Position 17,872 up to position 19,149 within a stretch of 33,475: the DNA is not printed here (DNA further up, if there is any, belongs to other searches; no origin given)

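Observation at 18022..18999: Low-GC island gene: EVE/PUA-like reader fused to a NucS-like PD-(D/E)xK nuclease, a candidate single-protein modification-dependent defence system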

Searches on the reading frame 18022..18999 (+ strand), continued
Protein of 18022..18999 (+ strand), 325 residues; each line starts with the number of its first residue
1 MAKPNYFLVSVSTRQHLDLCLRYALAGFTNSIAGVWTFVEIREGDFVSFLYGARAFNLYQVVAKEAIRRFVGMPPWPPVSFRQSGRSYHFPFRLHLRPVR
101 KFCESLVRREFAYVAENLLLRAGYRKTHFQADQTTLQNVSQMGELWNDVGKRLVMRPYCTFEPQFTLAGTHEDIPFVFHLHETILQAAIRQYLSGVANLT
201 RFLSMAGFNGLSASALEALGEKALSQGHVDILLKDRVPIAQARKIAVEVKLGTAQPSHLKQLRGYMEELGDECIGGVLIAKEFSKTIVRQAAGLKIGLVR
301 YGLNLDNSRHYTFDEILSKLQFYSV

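Call 72: find_encoding_contigs(protein=P0301, flank=4000, max_places=2)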
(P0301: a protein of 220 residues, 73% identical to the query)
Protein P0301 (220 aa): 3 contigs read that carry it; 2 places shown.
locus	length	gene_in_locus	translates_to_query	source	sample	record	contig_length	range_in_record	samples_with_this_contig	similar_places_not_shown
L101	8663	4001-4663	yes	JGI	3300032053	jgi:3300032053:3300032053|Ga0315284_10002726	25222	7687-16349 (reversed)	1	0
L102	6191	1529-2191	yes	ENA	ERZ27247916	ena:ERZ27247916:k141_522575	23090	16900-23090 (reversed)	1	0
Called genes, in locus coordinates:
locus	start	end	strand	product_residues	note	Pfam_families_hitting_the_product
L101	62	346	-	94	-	PF01541:GIY-YIG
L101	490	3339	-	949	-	PF02700:PurS (faint), PF18072:FGAR-AT_linker, PF00586:AIRS, PF02769:AIRS_C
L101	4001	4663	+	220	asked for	PF01555:N6_N4_Mtase, PF08241:Methyltransf_11 (faint), PF02475:TRM5-TYW2_MTfase (faint), PF01170:UPF0020 (weak), PF09445:Methyltransf_15 (faint), PF13649:Methyltransf_25 (faint), PF13847:Methyltransf_31 (weak)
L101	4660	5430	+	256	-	PF27126:NmeDI_C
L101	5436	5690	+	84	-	-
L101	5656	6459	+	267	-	-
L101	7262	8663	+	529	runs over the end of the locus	-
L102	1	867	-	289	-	?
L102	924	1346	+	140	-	-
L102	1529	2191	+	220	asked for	PF01555:N6_N4_Mtase, PF08241:Methyltransf_11 (faint), PF02475:TRM5-TYW2_MTfase (faint), PF01170:UPF0020 (weak), PF09445:Methyltransf_15 (faint), PF13649:Methyltransf_25 (faint), PF13847:Methyltransf_31 (weak)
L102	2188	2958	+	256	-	PF27126:NmeDI_C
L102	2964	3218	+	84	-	-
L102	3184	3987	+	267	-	-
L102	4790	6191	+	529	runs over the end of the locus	-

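Call 75: find_homologous_proteins(query=L006:4699-4971:+, max_evalue=0.00001)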
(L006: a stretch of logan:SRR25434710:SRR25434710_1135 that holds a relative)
Query L006:4699-4971:+ (91 aa): 207 proteins with E <= 0.00001 among 209 candidates; the best 120 are listed.
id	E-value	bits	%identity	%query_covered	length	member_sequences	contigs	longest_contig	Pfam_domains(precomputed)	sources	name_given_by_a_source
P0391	1.6e-47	177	100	90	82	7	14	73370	PF02086.22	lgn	-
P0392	3.7e-29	118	74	80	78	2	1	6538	PF02086.22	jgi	jgi:DNA adenine methylase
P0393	8.0e-23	98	68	78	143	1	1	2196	PF02086.22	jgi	-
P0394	2.6e-22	96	72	67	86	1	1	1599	PF02086.22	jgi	jgi:DNA adenine methylase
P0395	1.1e-21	94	73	66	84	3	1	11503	PF02086.22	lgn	-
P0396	3.4e-21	93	75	66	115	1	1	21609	PF02086.22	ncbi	ncbi:MAG: DNA adenine methylase [Candidatus Aminicenantaceae bacterium]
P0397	8.6e-21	92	62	80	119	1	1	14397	PF02086.22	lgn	-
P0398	1.3e-20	91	70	69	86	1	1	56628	PF02086.22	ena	-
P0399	2.6e-20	90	70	66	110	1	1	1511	PF02086.22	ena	-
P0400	5.1e-20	89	73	66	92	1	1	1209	PF02086.22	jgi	jgi:DNA adenine methylase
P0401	5.5e-20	89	65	71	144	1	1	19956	PF02086.22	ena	-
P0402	7.6e-20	88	63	77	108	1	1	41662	PF02086.22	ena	-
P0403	1.1e-19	88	66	71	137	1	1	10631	PF02086.22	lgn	-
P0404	1.2e-19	88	59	86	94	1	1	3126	PF02086.22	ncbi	ncbi:MAG: DNA adenine methylase, partial [Tepidanaerobacteraceae bacterium]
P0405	1.2e-19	88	70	67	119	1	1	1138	PF02086.22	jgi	jgi:DNA adenine methylase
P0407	2.3e-19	87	62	76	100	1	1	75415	PF02086.22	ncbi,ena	-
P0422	1.3e-16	78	56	80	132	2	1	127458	PF02086.22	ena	-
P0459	2.2e-14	71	61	67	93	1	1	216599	PF02086.22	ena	-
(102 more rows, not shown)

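Call 76: find_encoding_contigs(protein=P0422, flank=3500, max_places=2)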
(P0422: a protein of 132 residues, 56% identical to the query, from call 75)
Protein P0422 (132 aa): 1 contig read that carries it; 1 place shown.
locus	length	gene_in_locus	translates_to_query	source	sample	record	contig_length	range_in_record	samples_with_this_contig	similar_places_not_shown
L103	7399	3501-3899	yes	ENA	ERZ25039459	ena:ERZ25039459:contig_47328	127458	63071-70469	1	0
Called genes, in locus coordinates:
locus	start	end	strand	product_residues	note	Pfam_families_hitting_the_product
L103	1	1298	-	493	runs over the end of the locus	PF00773:RNB, PF18614:RNase_II_C_S1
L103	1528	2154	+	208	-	-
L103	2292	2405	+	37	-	-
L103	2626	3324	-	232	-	PF00230:MIP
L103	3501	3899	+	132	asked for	PF02086:MethyltransfD12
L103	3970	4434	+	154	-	PF02086:MethyltransfD12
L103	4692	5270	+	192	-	PF01209:Ubie_methyltran, PF02390:Methyltransf_4 (faint), PF13847:Methyltransf_31, PF08241:Methyltransf_11, PF08242:Methyltransf_12, PF13578:Methyltransf_24 (faint), PF13649:Methyltransf_25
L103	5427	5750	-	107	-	PF00578:AhpC-TSA, PF08534:Redoxin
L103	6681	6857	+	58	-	-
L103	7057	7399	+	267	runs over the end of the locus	PF05013:FGase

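Call 77: find_encoding_contigs(protein=P0459, flank=3500, max_places=2)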
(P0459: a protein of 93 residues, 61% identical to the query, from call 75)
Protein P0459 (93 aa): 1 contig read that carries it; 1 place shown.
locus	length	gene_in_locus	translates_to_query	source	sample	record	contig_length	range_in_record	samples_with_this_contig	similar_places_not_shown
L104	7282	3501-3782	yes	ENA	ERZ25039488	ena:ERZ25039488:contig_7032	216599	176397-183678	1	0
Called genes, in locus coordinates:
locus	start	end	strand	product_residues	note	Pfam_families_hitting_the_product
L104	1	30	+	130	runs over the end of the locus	PF04055:Radical_SAM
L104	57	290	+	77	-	-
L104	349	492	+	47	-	-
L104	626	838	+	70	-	-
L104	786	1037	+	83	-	PF01008:IF-2B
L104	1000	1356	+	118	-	PF01008:IF-2B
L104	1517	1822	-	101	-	PF02475:TRM5-TYW2_MTfase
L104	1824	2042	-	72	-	PF02475:TRM5-TYW2_MTfase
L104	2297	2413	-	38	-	-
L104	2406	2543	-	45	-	PF18093:Trm5_N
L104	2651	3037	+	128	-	PF00590:TP_methylase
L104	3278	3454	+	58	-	-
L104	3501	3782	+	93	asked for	PF02086:MethyltransfD12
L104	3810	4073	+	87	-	PF02086:MethyltransfD12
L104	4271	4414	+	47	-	-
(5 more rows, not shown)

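Call 78: find_encoding_contigs(protein=P0407, flank=3500, max_places=2)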
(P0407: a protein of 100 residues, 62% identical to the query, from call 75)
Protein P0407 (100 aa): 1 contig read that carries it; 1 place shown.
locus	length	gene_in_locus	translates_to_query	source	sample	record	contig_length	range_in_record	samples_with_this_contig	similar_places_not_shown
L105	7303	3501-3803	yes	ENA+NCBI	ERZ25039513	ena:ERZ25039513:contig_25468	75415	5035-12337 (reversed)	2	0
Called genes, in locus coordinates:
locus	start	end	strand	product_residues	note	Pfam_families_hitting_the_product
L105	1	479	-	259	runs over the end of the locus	PF25213:HVO_A0261_N, PF12840:HTH_20 (weak), PF08350:FilR1_middle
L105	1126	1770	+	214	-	-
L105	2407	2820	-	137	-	-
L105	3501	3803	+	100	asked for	PF02086:MethyltransfD12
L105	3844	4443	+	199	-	PF02086:MethyltransfD12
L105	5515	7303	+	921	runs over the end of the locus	-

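Call 79: search_dna_similar(query=window:18022-18996:+, collection=plasmids, mode=protein, max_evalue=0.001)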
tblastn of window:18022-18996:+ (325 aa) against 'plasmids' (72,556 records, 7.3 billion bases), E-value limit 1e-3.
No match.

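Call 80: search_dna_similar(query=window:18022-18996:+, collection=phages, mode=protein, max_evalue=0.001)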
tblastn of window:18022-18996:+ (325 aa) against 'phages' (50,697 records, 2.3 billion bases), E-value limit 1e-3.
No match.

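Call 90: search_dna_similar(query=L086:1648-2754:+, collection=plasmids, mode=protein, max_evalue=1e-20, max_rows=15)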
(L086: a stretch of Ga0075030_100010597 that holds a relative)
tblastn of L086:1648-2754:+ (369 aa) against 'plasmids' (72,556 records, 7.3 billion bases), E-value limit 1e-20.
Records with a match: 54; places in all: 54; records where one place covers at least 80% of the query: 2.
Best place of each record, by identity: <60% 54.
By first word of the organism name: Azospirillum 12; Lactiplantibacillus 5; Escherichia 5; Sinorhizobium 4; Staphylococcus 3; Clostridium 3; Lactococcus 2; Neisseria 2; Parasedimentitalea 2; Shinella 2; and 11 more.
By predicted mobility (MOB-suite, as given by PLSDB): non-mobilizable 42; mobilizable 9; conjugative 3.
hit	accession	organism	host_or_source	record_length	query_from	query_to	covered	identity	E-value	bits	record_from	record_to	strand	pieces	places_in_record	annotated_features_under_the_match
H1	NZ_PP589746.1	Lactococcus sp.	Bacterial culture,Dairy environment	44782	3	266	72%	52.1%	3e-80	275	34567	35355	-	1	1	site-specific DNA-methyltransferase | DNA adenine methylase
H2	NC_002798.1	Lactococcus lactis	-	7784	3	266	72%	52.1%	3e-80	274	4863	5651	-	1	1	site-specific DNA-methyltransferase | DNA adenine methylase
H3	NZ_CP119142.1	Neisseria gonorrhoeae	Homo sapiens,whole organism,synovial ...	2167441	28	265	64%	54.1%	1e-78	270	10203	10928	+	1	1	none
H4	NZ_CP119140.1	Neisseria gonorrhoeae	Homo sapiens,whole organism,blood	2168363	28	265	64%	54.1%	1e-78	270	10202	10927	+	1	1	none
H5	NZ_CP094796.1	Staphylococcus aureus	Camel,Skin swab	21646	27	267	65%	52.9%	7e-78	267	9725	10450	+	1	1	site-specific DNA-methyltransferase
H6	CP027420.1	Staphylococcus cohnii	Homo sapiens,peripheral blood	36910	27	267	65%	52.9%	7e-78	267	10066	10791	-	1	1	site-specific DNA-methyltransferase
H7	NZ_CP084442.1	Staphylococcus lugdunensis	Homo sapiens,pure culture,abdominal ...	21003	27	267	65%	52.5%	6e-78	268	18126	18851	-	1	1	site-specific DNA-methyltransferase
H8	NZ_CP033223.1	Parasedimentitalea marina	Cell culture,deep seawater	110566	9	305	80%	40.3%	2e-55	202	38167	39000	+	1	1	site-specific DNA-methyltransferase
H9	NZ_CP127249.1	Parasedimentitalea psychrophila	single cell, bacteria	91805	9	305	80%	39.6%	3e-53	196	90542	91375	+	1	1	site-specific DNA-methyltransferase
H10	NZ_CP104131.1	Sinorhizobium sp. K101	Phaseolus vulgaris,cell ...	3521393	30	267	64%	48.4%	2e-56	206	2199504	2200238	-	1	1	none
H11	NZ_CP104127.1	Sinorhizobium sp. M103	Phaseolus vulgaris,cell ...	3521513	30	267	64%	48.4%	2e-56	206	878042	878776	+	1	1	none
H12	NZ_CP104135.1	Sinorhizobium sp. C101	Phaseolus vulgaris,cell ...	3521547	30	267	64%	48.4%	2e-56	206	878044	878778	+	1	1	none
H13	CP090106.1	Sinorhizobium meliloti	Medicago,Cell culture,Plant nodule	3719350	30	267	64%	48.4%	3e-56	205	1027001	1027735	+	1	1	site-specific DNA-methyltransferase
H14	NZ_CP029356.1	Azospirillum thermophilum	cell culture,hot spring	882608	4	267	72%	43.6%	2e-53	197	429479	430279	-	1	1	site-specific DNA-methyltransferase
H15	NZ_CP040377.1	Lactiplantibacillus plantarum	cell culture,Angelica gigas Nakai root ...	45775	30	265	64%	48.3%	9e-65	229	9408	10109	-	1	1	site-specific DNA-methyltransferase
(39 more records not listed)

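Call 91: search_dna_similar(query=L014:6038-6907:+, collection=plasmids, mode=protein, max_evalue=1e-10, max_rows=10)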
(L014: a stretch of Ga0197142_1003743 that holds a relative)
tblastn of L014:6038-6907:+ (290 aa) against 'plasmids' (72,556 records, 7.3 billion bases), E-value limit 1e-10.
Records with a match: 5; places in all: 5; records where one place covers at least 80% of the query: 1.
Best place of each record, by identity: <60% 5.
By first word of the organism name: Staphylococcus 3; Haloarcula 1; Fusobacterium 1.
By predicted mobility (MOB-suite, as given by PLSDB): non-mobilizable 4; mobilizable 1.
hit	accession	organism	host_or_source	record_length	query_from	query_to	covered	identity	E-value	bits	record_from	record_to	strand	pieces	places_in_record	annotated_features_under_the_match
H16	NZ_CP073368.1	Haloarcula sinaiiensis ATCC 33800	cell culture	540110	7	286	97%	32.5%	6e-44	166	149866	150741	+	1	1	DpnII family type II restriction endonuclease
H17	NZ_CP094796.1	Staphylococcus aureus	Camel,Skin swab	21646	94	276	63%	27.8%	6e-13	76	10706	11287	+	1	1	type II restriction endonuclease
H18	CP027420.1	Staphylococcus cohnii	Homo sapiens,peripheral blood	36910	94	276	63%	27.8%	9e-13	76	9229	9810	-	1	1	restriction endonuclease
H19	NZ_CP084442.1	Staphylococcus lugdunensis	Homo sapiens,pure culture,abdominal ...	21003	94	276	63%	27.8%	9e-13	76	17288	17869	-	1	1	type II restriction endonuclease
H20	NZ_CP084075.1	Fusobacterium vincentii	-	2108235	133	286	53%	32.1%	7e-14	79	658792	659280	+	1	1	none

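Call 92: get_annotated_region(hit=H2, flank=2500)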
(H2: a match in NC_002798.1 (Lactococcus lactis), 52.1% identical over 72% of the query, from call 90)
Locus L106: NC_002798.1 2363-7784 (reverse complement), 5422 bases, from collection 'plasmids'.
description: Lactococcus lactis plasmid pSRQ700, complete sequence
organism: Lactococcus lactis (NCBI taxid 1358)
taxonomy: Bacteria; Bacillota; Bacilli; Lactobacillales; Streptococcaceae; Lactococcus; Lactococcus lactis
host: -; source: -; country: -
typing (MOB-suite, as given by PLSDB): non-mobilizable; replicon Inc11
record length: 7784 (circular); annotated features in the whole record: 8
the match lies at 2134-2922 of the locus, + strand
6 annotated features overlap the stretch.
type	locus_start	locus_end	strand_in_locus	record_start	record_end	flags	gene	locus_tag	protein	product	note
CDS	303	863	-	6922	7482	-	-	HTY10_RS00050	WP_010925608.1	recombinase family protein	GO:0006310 - DNA recombination [Evidence IEA]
CDS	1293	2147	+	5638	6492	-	-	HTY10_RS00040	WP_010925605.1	DNA adenine methylase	-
CDS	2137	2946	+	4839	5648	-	-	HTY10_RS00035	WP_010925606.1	site-specific DNA-methyltransferase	-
CDS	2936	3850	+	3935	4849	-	-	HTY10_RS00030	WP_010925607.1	type II restriction endonuclease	-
CDS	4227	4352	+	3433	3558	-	-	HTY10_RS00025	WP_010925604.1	recombinase family protein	GO:0006310 - DNA recombination [Evidence IEA]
CDS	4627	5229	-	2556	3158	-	-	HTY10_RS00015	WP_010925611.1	replication protein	-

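Call 93: get_annotated_region(hit=H5, flank=2500)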
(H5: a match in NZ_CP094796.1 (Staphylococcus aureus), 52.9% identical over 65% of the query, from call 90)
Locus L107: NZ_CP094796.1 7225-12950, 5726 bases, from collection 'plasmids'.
description: Staphylococcus aureus strain IVB6164 plasmid unnamed, complete sequence
organism: Staphylococcus aureus (NCBI taxid 1280)
taxonomy: Bacteria; Bacillota; Bacilli; Bacillales; Staphylococcaceae; Staphylococcus; Staphylococcus aureus
host: -; source: Camel,Skin swab; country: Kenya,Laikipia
typing (MOB-suite, as given by PLSDB): mobilizable; replicon rep_cluster_1017,rep_cluster_1733,rep_cluster_2100
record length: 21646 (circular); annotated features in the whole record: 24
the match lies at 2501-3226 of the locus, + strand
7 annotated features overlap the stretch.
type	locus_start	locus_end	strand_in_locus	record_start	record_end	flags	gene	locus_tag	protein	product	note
CDS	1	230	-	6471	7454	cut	-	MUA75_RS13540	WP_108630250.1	replication initiator protein A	-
CDS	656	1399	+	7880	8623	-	-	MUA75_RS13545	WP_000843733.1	DUF536 domain-containing protein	-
CDS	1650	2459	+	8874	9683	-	-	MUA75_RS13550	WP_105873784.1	Dam family site-specific DNA-(adenine-N6)-methyltransferase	GO:0006306 - DNA methylation [Evidence IEA]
CDS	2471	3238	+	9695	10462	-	-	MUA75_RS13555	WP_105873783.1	site-specific DNA-methyltransferase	GO:0009307 - DNA restriction-modification system [Evidence IEA]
CDS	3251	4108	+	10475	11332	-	-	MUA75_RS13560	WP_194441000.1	type II restriction endonuclease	-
CDS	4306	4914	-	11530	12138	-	-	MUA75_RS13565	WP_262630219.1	recombinase family protein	GO:0006310 - DNA recombination [Evidence IEA]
CDS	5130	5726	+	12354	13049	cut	-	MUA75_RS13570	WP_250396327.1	ATP-binding cassette domain-containing protein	-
